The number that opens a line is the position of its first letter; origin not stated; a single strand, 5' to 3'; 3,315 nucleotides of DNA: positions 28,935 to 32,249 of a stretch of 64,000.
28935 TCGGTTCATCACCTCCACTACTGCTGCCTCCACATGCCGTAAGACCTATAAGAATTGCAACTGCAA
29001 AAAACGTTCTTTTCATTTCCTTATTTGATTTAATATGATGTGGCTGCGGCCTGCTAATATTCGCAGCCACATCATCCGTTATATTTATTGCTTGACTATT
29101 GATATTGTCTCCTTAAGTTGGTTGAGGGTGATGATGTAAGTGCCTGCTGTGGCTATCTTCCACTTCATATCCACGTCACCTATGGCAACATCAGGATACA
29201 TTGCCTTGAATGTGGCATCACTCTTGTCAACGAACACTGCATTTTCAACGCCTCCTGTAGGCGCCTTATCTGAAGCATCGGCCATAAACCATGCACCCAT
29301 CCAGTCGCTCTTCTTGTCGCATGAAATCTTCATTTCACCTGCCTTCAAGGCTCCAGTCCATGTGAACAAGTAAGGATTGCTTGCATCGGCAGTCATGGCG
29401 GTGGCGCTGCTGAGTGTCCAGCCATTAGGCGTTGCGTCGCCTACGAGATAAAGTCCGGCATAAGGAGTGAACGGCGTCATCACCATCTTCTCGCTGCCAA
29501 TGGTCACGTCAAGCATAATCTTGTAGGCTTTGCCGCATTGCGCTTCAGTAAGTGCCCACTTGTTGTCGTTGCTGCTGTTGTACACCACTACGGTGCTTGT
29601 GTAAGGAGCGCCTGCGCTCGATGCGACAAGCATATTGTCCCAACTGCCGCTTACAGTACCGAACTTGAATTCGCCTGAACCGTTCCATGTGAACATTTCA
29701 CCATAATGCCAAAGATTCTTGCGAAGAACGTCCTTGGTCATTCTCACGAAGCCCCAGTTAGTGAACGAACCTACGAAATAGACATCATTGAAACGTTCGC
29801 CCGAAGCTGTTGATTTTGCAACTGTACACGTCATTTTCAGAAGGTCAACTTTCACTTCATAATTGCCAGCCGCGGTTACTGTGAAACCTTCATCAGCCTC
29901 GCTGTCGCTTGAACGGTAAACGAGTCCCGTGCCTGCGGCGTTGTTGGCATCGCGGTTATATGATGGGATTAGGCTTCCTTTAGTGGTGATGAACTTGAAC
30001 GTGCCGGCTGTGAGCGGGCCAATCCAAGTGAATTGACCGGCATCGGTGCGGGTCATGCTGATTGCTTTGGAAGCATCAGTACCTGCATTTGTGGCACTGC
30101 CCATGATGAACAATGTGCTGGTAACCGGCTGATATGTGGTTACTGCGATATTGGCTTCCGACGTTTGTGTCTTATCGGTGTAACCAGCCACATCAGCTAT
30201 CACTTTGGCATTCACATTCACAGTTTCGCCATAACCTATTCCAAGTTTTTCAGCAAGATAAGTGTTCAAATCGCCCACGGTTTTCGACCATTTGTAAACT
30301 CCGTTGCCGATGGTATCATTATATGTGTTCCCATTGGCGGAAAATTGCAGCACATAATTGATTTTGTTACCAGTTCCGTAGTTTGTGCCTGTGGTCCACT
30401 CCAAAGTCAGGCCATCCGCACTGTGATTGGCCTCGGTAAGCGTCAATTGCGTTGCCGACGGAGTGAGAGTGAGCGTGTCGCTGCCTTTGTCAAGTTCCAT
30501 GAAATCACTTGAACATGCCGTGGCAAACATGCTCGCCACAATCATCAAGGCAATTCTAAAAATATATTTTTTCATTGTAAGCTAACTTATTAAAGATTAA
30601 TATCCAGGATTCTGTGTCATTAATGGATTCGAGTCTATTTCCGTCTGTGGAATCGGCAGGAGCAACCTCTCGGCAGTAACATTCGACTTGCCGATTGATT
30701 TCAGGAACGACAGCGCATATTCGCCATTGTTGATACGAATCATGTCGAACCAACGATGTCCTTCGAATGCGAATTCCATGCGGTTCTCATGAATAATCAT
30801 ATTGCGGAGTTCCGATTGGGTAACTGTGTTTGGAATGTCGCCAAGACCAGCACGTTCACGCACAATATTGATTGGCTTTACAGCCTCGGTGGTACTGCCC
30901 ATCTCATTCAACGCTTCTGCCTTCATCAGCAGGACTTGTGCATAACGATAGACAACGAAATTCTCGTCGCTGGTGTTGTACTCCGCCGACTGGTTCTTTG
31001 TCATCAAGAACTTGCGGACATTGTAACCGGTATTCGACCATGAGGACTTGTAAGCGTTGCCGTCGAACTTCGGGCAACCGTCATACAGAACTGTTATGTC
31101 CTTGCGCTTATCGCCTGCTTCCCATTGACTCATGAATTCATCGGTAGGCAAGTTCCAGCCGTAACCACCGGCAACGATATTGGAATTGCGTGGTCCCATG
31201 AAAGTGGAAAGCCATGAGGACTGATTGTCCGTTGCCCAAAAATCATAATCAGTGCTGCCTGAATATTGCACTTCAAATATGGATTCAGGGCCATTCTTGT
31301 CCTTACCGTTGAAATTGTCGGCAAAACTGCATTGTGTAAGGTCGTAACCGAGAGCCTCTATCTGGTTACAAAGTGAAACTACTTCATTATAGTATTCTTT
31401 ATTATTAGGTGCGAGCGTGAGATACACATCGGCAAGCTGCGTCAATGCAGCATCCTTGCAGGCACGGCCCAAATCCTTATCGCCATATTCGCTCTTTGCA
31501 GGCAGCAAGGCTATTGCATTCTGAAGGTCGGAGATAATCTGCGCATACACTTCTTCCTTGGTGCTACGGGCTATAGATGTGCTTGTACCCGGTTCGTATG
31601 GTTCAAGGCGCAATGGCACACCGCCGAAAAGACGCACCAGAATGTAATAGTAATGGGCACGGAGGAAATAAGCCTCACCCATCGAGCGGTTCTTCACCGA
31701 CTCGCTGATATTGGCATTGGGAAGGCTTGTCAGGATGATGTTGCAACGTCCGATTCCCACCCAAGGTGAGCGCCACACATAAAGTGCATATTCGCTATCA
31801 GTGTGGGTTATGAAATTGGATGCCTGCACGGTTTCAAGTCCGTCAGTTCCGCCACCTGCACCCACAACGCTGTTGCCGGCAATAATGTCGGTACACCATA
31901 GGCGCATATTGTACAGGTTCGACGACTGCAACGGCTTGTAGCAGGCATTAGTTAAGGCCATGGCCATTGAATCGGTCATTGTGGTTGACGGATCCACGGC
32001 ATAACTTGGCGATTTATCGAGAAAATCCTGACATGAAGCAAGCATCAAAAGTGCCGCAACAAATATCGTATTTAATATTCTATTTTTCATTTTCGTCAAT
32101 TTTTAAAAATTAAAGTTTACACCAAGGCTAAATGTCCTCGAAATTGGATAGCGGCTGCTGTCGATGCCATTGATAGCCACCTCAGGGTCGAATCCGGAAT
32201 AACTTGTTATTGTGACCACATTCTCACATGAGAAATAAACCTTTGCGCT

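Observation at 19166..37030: Dextran-type PUL extended with three T9SS-sorted proteins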

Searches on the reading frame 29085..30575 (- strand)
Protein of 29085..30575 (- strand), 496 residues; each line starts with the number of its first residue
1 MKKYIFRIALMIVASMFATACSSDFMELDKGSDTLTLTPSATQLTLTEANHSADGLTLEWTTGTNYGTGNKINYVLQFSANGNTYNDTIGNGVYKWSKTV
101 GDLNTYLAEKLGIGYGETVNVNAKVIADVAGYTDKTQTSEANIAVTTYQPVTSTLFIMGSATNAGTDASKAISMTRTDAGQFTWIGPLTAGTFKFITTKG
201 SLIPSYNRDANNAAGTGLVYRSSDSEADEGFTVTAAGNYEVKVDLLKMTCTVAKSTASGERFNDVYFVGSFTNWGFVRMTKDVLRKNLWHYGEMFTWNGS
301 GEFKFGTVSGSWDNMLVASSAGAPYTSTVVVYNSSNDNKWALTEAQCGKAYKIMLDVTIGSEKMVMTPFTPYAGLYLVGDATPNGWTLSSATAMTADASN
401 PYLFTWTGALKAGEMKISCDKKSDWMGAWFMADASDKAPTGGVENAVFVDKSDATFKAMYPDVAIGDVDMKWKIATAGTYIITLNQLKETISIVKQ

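Call 3: search_protein_families(library=pfam, proteins=[window:29085-30575:-], max_evalue=0.01)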
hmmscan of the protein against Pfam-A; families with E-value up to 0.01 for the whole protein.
window:29085-30575:- (496 aa): 2 families
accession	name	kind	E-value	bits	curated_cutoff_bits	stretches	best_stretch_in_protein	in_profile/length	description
PF16411.10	SusF_SusE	-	4.1e-27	96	27.5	2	377-493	1-90/167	Outer membrane protein SusF_SusE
PF14292.12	SusE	-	7.5e-18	65.1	25.2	1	29-125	8-105/106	SusE outer membrane protein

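Call 4: search_protein_families(library=ncbifam, proteins=[window:29085-30575:-], max_evalue=0.01)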
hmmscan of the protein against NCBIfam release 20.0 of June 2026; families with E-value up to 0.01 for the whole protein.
window:29085-30575:- (496 aa): 0 families

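Call 88: search_solved_structures(query=window:29085-30575:-, max_evalue=0.00001)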
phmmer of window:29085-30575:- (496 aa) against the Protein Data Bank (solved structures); distinct sequences matched with E-value up to 0.00001: 2.
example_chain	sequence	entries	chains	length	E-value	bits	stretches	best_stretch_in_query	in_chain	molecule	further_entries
9sje_E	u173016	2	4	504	8.8e-165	552.3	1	1-496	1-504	BT3088 (SGBPdex)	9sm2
9sji_A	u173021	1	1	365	3.7e-124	418.3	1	145-496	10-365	BT3088 (SGBPdex)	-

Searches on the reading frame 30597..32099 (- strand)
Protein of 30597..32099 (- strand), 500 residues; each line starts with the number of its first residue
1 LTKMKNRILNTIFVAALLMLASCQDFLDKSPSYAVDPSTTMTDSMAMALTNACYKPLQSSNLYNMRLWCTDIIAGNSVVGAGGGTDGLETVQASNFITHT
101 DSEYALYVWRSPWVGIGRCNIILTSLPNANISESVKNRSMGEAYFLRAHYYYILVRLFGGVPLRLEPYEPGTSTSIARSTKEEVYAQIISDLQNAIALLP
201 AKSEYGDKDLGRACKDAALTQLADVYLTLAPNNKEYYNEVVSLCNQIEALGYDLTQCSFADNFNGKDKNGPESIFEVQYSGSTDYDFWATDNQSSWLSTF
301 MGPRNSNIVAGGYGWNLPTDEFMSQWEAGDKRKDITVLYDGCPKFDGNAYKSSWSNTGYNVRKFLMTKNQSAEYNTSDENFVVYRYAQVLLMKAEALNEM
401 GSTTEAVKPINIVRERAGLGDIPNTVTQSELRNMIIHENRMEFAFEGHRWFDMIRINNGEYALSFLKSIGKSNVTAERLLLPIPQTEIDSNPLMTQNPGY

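Call 3: search_protein_families(library=pfam, proteins=[window:30597-32099:-], max_evalue=0.01)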
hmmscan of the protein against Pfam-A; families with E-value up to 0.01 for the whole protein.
window:30597-32099:- (500 aa): 3 families
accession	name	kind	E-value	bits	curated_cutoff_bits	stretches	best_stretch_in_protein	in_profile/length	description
PF07980.17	SusD_RagB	-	4.6e-42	145.1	23.1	1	271-500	1-297/297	SusD family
PF14322.12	SusD-like_3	-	2.3e-31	110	27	1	25-227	1-191/191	Starch-binding associating with outer membrane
PF12771.13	SusD-like_2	-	1.6e-05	24.4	27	1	135-209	87-161/415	Starch-binding associating with outer membrane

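Call 4: search_protein_families(library=ncbifam, proteins=[window:30597-32099:-], max_evalue=0.01)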
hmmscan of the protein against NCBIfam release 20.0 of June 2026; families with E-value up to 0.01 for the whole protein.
window:30597-32099:- (500 aa): 2 families
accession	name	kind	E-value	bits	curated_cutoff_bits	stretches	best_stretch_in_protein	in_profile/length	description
NF033071.0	SusD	exception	2.9e-24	85.2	725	2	369-500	427-558/558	starch-binding outer membrane lipoprotein SusD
NF033072.0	NanU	exception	6.7e-21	74.9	425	2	9-417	6-423/521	SusD family outer membrane lipoprotein NanU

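Call 89: search_solved_structures(query=window:30597-32099:-, max_evalue=1e-30)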
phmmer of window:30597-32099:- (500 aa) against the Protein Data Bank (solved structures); distinct sequences matched with E-value up to 1e-30: 5.
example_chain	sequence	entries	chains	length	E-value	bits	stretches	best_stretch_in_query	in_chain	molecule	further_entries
9sje_B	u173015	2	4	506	8.3e-251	836.3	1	9-500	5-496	SusD homolog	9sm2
9sjj_A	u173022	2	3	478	2e-241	805.4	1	32-500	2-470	SusD homolog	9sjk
6gcz_A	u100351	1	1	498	1.1e-39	140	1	18-500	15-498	Starch-binding associating with outer membrane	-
3otn_A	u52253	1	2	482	4.6e-38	134.7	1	38-500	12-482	SusD superfamily protein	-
3qnk_A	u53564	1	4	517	5.4e-38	134.5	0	108-330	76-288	Putative lipoprotein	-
